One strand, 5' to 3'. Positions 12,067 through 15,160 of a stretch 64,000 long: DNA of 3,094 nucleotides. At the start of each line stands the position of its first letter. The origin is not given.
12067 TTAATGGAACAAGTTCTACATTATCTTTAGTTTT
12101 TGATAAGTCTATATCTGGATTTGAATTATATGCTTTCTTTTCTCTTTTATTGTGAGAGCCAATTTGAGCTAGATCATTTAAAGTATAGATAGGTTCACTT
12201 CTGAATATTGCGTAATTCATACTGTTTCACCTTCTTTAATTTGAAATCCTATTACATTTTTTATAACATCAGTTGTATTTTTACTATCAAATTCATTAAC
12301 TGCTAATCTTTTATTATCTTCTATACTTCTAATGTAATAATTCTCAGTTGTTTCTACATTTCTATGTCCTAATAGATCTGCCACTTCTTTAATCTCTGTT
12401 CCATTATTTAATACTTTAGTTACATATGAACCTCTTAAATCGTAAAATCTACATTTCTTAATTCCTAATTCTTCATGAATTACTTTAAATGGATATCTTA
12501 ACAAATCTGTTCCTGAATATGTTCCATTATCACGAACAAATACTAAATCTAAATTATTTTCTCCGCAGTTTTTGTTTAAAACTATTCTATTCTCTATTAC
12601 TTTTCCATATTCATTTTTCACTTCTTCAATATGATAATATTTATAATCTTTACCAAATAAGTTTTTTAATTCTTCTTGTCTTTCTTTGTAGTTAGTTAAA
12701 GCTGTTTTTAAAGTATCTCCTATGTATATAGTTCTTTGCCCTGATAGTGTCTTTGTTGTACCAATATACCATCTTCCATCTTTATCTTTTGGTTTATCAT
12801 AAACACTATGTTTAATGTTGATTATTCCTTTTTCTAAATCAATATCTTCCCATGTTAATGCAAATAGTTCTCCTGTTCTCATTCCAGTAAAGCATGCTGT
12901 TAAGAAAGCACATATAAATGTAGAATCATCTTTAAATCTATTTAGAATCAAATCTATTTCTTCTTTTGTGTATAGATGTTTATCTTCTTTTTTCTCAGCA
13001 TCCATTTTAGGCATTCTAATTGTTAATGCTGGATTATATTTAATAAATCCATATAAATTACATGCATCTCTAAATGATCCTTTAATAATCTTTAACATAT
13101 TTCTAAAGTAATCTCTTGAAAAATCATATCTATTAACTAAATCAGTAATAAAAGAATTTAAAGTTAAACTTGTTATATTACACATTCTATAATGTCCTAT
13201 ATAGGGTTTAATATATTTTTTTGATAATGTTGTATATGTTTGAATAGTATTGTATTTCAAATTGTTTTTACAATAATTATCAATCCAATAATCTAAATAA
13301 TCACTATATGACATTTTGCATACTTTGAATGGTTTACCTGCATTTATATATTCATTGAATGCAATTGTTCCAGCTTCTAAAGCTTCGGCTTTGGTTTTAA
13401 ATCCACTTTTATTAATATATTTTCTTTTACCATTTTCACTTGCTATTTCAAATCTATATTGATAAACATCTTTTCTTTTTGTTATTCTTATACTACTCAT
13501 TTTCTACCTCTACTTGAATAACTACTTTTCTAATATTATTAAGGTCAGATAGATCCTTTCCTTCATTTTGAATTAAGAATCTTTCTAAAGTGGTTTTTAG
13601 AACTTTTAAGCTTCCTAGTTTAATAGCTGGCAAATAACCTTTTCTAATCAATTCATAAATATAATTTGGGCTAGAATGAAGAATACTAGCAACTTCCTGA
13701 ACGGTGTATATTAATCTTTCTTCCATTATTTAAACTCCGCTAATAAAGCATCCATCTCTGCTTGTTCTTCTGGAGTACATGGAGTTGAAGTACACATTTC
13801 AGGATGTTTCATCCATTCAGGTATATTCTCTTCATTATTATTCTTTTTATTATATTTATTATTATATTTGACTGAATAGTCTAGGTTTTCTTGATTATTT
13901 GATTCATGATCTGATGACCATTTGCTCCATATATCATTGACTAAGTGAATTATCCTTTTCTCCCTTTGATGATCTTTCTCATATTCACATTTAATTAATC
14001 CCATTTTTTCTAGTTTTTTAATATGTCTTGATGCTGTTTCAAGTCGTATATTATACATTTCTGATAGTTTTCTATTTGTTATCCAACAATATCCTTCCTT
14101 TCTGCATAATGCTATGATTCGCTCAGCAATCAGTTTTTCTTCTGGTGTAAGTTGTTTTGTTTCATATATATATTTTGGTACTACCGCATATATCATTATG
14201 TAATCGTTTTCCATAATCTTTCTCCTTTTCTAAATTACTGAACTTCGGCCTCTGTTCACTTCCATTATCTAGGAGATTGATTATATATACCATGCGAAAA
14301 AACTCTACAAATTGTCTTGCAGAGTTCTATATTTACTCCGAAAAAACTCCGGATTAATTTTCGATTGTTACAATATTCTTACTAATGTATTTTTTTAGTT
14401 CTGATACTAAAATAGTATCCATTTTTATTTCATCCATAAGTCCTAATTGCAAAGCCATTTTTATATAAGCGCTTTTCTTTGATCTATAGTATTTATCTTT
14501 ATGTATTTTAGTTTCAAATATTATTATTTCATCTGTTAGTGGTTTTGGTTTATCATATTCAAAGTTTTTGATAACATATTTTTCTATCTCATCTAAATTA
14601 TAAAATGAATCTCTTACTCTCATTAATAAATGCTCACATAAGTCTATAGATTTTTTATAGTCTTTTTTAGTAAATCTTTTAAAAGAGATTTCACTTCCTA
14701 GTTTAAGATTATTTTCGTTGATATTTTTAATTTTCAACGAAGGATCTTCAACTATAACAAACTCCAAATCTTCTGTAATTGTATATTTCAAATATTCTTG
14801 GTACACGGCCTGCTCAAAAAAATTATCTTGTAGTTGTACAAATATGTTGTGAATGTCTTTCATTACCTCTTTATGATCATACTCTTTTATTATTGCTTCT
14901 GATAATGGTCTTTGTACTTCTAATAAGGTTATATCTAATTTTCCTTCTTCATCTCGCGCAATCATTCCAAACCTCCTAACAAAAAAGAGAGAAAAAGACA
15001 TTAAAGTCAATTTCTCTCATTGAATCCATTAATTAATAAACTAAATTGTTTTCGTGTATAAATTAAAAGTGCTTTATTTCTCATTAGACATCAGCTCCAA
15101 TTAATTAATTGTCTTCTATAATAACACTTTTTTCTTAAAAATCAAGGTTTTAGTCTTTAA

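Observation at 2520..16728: ~14.2-kb island integrated into the 3' end of secA, with the original secA tail and terminator displaced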

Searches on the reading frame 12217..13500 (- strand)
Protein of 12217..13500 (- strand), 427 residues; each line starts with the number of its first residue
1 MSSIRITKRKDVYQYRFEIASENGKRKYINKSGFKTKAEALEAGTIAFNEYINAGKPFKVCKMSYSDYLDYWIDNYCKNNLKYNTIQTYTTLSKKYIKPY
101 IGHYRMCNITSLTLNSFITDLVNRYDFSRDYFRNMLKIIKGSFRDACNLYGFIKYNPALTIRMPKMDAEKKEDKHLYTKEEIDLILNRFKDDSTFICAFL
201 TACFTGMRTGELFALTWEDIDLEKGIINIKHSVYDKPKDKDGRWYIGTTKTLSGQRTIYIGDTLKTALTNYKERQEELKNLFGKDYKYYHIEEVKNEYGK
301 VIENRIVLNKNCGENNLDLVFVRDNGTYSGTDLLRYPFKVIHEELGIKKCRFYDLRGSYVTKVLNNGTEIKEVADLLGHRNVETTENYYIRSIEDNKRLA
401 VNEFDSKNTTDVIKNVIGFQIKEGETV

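Call 9: search_protein_families(library=pfam, proteins=[window:12217-13500:-], max_evalue=0.01)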
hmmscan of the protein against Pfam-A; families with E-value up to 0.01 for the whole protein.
window:12217-13500:- (427 aa): 3 families
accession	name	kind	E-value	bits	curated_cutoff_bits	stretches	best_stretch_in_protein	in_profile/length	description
PF00589.27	Phage_integrase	-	1.3e-18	67.8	27.1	1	179-391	5-167/172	Phage integrase family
PF14659.12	Phage_int_SAM_3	-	2.9e-11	43.9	22.6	1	65-121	2-57/58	Phage integrase, N-terminal SAM-like domain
PF14657.12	Arm-DNA-bind_4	-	3.6e-07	30.1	22.3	1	13-43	2-34/47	Arm DNA-binding domain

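Call 61: search_protein_families(library=ncbifam, proteins=[window:12217-13500:-], max_evalue=0.001)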
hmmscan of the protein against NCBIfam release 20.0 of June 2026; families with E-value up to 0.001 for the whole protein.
window:12217-13500:- (427 aa): 11 families
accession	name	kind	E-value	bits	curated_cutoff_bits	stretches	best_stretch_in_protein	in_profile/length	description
NF040815.2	recomb_XerA_Arch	equivalog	5.3e-24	85.2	220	2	79-236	10-154/263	site-specific tyrosine recombinase/integron integrase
TIGR02225.1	recomb_XerD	equivalog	3.3e-16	59.5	329.6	2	78-277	10-189/290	site-specific tyrosine recombinase XerD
TIGR02224.1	recomb_XerC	equivalog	4.7e-14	52.4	335.15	1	315-389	202-275/295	tyrosine recombinase XerC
TIGR02249.1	integrase_gron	subfamily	1.1e-13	51.2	265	2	347-388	255-297/315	integron integrase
NF002331.0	PRK01287.1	subfamily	7.8e-13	48.1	371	2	127-231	95-200/365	site-specific tyrosine recombinase XerC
NF001399.0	PRK00283.1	subfamily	5.4e-10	39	279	1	346-388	236-280/300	tyrosine recombinase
NF011946.0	PRK15417.1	equivalog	1.9e-06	27.3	435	1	335-388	258-312/337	integron integrase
NF007371.0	PRK09871.1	subfamily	5.2e-06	26.1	222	0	196-231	29-64/198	tyrosine-type DNA invertase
NF002685.0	PRK02436.1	equivalog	2.5e-05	24.2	178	0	316-389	172-244/245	site-specific tyrosine recombinase XerD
NF003462.0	PRK05084.1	equivalog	0.00019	20.3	267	0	353-406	306-358/360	tyrosine recombinase XerS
NF007370.0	PRK09870.1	subfamily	0.00066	19.4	221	0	171-230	7-69/200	tyrosine-type DNA invertase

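Call 62: search_protein_families(library=phrogs, proteins=[window:12217-13500:-], max_evalue=0.001)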
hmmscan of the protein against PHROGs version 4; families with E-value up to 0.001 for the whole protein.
window:12217-13500:- (427 aa): 7 families
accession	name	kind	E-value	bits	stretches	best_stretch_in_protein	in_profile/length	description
phrog_1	-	integration and excision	4.3e-66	225.4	1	4-411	114-454/611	integrase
phrog_216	-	integration and excision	1.3e-32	114.1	1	141-406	23-238/301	integrase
phrog_26960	-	unknown function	8.5e-24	85.5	1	7-131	12-135/146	-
phrog_23783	-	integration and excision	1.1e-12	49.2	1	7-169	9-160/162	integrase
phrog_7685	-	integration and excision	9.7e-09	36.1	1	293-403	123-234/240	integrase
phrog_7244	-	integration and excision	4.3e-07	30.4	1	8-221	18-225/263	integrase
phrog_25190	-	integration and excision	8.4e-06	27.1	1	337-389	34-86/109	integrase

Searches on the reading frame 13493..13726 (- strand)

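Call 9: search_protein_families(library=pfam, proteins=[window:13493-13726:-], max_evalue=0.01)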
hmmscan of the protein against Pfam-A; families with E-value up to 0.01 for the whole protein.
window:13493-13726:- (77 aa): 1 family
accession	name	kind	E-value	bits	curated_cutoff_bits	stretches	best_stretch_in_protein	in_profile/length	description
PF12728.13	HTH_17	-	7.2e-11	42.6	27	1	7-53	2-49/51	Helix-turn-helix domain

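Call 61: search_protein_families(library=ncbifam, proteins=[window:13493-13726:-], max_evalue=0.001)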
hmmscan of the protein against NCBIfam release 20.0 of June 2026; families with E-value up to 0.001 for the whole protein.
window:13493-13726:- (77 aa): 2 families
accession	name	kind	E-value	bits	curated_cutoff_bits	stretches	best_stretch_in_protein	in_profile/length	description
TIGR01764.1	excise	domain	1.1e-07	32.1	28.8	1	7-42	2-38/49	excisionase family DNA-binding protein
NF047737.1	antiphage_MADS1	equivalog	0.00065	19.9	80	1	6-39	3-36/49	methylation-associated defense system helix-turn-helix domain-containing protein MAD1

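Call 62: search_protein_families(library=phrogs, proteins=[window:13493-13726:-], max_evalue=0.001)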
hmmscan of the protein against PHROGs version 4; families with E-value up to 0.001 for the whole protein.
window:13493-13726:- (77 aa): 3 families
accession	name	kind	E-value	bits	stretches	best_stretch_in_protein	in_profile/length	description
phrog_66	-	integration and excision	2.8e-05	25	1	1-58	88-147/412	excisionase and transcriptional regulator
phrog_6401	-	DNA, RNA and nucleotide metabolism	3.8e-05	24.5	1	6-37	9-40/64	DNA binding protein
phrog_1877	-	DNA, RNA and nucleotide metabolism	6.1e-05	23.9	1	7-63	61-118/129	DNA binding protein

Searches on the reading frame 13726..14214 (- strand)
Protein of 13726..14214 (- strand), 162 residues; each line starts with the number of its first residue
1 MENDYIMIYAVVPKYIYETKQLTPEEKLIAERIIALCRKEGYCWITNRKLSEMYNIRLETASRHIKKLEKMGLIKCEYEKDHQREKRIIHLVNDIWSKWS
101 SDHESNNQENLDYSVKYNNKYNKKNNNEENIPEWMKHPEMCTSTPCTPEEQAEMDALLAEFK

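Call 9: search_protein_families(library=pfam, proteins=[window:13726-14214:-], max_evalue=0.01)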
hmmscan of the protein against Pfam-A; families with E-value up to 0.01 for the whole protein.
window:13726-14214:- (162 aa): 9 families
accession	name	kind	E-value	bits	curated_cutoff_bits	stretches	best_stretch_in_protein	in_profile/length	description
PF13730.12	HTH_36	-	8.9e-07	29.1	25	1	21-74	2-55/55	Helix-turn-helix domain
PF13412.12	HTH_24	-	2.3e-06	27.5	21.9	1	45-75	18-48/48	Winged helix-turn-helix DNA-binding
PF13545.12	HTH_Crp_2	-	0.00011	22.5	27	1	30-75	4-53/70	Crp-like helix-turn-helix domain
PF01047.28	MarR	-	0.00013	22.2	24.6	1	45-75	18-48/59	MarR family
PF04492.19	Phage_rep_O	-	0.00046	21.1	28.7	1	2-78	6-83/95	Bacteriophage replication protein O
PF01325.25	Fe_dep_repress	-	0.00069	20.2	26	1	44-77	22-55/60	Iron dependent repressor, N-terminal DNA binding domain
PF21984.2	DnaD_N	-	0.001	19.6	27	1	37-107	28-98/101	DnaD N-terminal domain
PF03297.21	Ribosomal_S25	-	0.0033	18.1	28.8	1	42-78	54-90/101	S25 ribosomal protein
PF12840.13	HTH_20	-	0.0054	17.1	27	1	55-76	29-50/51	Helix-turn-helix domain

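Call 61: search_protein_families(library=ncbifam, proteins=[window:13726-14214:-], max_evalue=0.001)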
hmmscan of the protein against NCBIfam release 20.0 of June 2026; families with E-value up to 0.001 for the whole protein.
window:13726-14214:- (162 aa): 1 family
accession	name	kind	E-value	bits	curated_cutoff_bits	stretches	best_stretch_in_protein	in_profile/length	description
TIGR01884.1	cas_HTH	subfamily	1.6e-05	24.4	60.2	1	48-82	160-194/202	CRISPR-associated CARF protein Csa3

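Call 62: search_protein_families(library=phrogs, proteins=[window:13726-14214:-], max_evalue=0.001)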
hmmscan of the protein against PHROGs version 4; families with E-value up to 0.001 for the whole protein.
window:13726-14214:- (162 aa): 12 families
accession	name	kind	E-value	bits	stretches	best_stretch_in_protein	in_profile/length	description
phrog_270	-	DNA, RNA and nucleotide metabolism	8.8e-14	52.7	1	8-142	31-143/383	replication initiation protein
phrog_678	-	DNA, RNA and nucleotide metabolism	2.1e-12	48.3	1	18-132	67-194/346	replication initiation O-like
phrog_428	-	DNA, RNA and nucleotide metabolism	5.6e-11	43.3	1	9-130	90-221/455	replication initiation protein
phrog_19658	-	DNA, RNA and nucleotide metabolism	7.7e-09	36.5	1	9-90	4-86/283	replication initiation protein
phrog_186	-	DNA, RNA and nucleotide metabolism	1.5e-08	35.7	1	9-100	22-119/308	DnaD-like helicase loader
phrog_391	-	DNA, RNA and nucleotide metabolism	6.7e-07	30.2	1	17-99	10-98/298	replication initiation O-like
phrog_2880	-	DNA, RNA and nucleotide metabolism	1.1e-06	28.9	1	16-124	20-134/459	replication initiation protein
phrog_345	-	DNA, RNA and nucleotide metabolism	1.8e-05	25.6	1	39-129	62-179/297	replication initiation O-like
phrog_8102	-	DNA, RNA and nucleotide metabolism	7.6e-05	22.9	1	8-139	18-155/337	replication initiation protein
phrog_4617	-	DNA, RNA and nucleotide metabolism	8e-05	23.4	1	23-84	16-77/223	replication initiation protein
phrog_7882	-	DNA, RNA and nucleotide metabolism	0.00048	20.7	1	9-130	17-155/314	DnaD-like helicase loader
phrog_3855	-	DNA, RNA and nucleotide metabolism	0.00068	21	0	19-76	57-111/115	HTH DNA binding protein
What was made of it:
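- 13726..14214 (-): Winged-helix protein resembling a replication initiator (162 aa). Pfam HTH_36 (call 9); PHROG replication-initiation families (call 62).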

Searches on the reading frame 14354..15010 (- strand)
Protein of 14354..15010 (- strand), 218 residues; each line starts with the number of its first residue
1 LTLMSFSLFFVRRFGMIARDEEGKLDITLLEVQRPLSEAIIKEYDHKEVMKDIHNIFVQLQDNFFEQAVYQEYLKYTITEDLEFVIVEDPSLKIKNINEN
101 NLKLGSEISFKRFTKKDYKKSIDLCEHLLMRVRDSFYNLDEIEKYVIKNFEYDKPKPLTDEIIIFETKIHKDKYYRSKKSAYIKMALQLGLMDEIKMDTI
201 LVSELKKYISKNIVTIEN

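Call 9: search_protein_families(library=pfam, proteins=[window:14354-15010:-], max_evalue=0.01)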
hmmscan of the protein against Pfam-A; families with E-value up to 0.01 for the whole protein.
window:14354-15010:- (218 aa): 0 families

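Call 61: search_protein_families(library=ncbifam, proteins=[window:14354-15010:-], max_evalue=0.001)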
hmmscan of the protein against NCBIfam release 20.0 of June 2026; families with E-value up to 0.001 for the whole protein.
window:14354-15010:- (218 aa): 1 family
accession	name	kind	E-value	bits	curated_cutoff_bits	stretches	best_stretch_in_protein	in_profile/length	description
TIGR01637.1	phage_arpU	subfamily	0.00094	19.4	43.1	1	133-193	77-134/136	ArpU family phage packaging/lysis transcriptional regulator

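Call 62: search_protein_families(library=phrogs, proteins=[window:14354-15010:-], max_evalue=0.001)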
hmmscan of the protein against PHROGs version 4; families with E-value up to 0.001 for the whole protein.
window:14354-15010:- (218 aa): 0 families
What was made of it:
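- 14354..15010 (-): Conserved backbone ORF of unknown function (218 aa; called as 203 aa elsewhere). No family hit (calls 9, 61, 62).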
